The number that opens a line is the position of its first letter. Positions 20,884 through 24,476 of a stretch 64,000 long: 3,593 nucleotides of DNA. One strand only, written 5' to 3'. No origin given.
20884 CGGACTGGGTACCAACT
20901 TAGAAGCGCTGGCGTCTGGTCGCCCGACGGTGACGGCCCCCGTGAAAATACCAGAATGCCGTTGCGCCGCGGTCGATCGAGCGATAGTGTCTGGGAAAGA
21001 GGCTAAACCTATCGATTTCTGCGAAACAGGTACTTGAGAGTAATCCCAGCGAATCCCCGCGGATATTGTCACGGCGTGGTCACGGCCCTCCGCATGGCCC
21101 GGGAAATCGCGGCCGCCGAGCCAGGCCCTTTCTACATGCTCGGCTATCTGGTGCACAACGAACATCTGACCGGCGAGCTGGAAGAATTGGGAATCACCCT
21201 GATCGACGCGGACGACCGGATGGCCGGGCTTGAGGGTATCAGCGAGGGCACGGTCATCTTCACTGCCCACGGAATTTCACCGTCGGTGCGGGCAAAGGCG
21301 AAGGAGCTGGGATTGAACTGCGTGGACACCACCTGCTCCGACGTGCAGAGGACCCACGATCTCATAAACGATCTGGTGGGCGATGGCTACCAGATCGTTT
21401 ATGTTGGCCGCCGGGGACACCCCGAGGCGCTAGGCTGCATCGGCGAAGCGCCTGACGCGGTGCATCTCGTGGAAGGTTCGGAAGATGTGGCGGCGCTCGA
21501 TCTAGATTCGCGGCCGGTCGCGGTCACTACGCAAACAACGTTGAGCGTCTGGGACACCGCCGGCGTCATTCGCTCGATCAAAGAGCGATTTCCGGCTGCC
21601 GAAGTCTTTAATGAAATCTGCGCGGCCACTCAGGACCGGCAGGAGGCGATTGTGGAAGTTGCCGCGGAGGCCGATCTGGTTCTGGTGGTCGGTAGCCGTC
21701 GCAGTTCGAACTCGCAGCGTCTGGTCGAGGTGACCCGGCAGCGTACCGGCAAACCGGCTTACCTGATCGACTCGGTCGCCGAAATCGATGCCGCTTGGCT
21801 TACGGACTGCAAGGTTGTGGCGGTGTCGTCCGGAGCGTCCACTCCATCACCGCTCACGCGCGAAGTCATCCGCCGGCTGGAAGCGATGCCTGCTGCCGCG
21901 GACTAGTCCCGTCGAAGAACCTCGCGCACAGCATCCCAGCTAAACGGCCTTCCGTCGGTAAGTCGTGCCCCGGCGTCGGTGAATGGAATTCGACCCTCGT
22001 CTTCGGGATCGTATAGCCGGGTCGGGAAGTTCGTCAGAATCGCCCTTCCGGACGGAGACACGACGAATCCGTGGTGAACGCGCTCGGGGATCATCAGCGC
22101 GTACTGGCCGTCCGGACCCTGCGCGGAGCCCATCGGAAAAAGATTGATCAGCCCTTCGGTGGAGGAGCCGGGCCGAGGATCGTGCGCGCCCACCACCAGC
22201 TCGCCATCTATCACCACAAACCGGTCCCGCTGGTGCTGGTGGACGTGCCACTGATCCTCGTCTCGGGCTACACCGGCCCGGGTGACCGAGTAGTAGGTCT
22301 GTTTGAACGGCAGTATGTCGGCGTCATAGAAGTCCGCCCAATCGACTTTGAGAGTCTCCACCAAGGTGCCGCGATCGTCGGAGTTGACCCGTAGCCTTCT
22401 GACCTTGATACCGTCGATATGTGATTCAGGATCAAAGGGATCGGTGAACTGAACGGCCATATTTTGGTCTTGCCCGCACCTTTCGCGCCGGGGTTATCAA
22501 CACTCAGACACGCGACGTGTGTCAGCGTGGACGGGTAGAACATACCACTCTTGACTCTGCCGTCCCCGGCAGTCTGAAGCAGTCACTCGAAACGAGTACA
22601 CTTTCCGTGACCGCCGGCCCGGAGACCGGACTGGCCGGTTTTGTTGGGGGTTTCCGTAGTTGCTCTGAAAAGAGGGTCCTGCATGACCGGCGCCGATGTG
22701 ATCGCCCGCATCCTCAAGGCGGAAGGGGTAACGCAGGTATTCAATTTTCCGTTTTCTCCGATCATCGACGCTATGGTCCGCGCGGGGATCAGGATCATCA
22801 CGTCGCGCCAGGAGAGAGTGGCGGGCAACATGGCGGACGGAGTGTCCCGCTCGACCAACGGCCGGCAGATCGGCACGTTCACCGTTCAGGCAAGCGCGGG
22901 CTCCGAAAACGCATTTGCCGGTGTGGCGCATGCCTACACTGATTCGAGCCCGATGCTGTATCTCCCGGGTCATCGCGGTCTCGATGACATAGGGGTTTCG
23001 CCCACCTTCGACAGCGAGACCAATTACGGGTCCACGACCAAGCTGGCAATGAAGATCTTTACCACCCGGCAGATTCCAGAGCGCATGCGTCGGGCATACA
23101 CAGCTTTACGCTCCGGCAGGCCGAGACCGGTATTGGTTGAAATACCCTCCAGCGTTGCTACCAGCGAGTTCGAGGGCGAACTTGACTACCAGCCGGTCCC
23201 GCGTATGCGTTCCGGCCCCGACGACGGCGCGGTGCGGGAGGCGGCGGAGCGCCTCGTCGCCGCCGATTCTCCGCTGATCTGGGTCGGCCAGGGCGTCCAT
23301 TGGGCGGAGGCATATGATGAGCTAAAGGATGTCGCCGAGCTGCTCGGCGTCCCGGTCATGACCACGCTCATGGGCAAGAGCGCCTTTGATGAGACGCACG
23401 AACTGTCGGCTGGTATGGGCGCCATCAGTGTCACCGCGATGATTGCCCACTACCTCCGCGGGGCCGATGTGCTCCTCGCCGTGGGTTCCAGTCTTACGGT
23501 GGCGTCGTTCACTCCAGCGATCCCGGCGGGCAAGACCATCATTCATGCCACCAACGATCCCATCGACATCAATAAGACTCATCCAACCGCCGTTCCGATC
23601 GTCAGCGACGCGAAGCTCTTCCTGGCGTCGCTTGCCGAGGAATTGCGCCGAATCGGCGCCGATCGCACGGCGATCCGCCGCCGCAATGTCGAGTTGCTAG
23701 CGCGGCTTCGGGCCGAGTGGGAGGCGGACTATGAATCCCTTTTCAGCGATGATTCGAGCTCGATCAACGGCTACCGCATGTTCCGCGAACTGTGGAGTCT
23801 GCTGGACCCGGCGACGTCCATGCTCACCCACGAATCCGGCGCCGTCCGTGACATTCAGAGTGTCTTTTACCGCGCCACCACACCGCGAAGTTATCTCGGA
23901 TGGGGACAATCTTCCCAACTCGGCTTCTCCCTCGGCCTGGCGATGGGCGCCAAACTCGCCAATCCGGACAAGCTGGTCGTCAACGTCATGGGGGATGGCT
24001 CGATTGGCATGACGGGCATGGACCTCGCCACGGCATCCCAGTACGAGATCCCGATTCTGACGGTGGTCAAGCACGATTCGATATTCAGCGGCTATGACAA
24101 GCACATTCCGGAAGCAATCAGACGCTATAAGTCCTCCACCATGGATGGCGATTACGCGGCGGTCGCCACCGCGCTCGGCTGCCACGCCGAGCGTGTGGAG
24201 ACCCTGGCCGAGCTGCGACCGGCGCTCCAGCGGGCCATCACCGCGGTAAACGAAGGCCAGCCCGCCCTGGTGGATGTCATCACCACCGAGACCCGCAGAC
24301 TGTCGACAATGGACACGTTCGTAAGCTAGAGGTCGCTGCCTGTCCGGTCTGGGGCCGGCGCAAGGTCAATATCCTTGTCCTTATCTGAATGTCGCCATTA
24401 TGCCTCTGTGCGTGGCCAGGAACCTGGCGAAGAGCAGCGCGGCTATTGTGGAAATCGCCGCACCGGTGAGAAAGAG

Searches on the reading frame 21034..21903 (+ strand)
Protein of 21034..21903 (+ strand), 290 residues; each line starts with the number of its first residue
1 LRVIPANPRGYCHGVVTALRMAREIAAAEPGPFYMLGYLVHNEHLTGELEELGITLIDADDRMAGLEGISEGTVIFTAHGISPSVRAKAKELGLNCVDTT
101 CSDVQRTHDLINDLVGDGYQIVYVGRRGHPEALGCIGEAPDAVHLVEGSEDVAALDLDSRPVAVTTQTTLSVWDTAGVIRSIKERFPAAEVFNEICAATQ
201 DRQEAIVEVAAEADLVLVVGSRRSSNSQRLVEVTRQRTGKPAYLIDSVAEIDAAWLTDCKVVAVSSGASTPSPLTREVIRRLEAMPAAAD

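Call 12: search_protein_families(library=pfam, proteins=[window:21034-21903:+], max_evalue=0.001)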
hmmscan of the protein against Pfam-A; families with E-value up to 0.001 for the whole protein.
window:21034-21903:+ (290 aa): 1 family
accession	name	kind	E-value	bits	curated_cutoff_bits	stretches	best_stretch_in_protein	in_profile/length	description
PF02401.23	LYTB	-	8.4e-83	278.2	24.5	1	3-283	1-267/267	LytB protein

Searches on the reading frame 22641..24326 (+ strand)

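Call 12: search_protein_families(library=pfam, proteins=[window:22641-24326:+], max_evalue=0.001)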
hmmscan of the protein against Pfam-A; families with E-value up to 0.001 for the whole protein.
window:22641-24326:+ (562 aa): 3 families
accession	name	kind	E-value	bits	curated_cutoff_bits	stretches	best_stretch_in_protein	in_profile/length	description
PF00205.28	TPP_enzyme_M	-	1.9e-34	118.7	30.4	1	198-331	1-137/137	Thiamine pyrophosphate enzyme, central domain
PF02775.26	TPP_enzyme_C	-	4.6e-29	101.6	21.9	1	408-546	11-151/151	Thiamine pyrophosphate enzyme, C-terminal TPP binding domain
PF02776.23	TPP_enzyme_N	-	1.2e-22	80.4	26.8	1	15-118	1-106/119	Thiamine pyrophosphate enzyme, N-terminal TPP binding domain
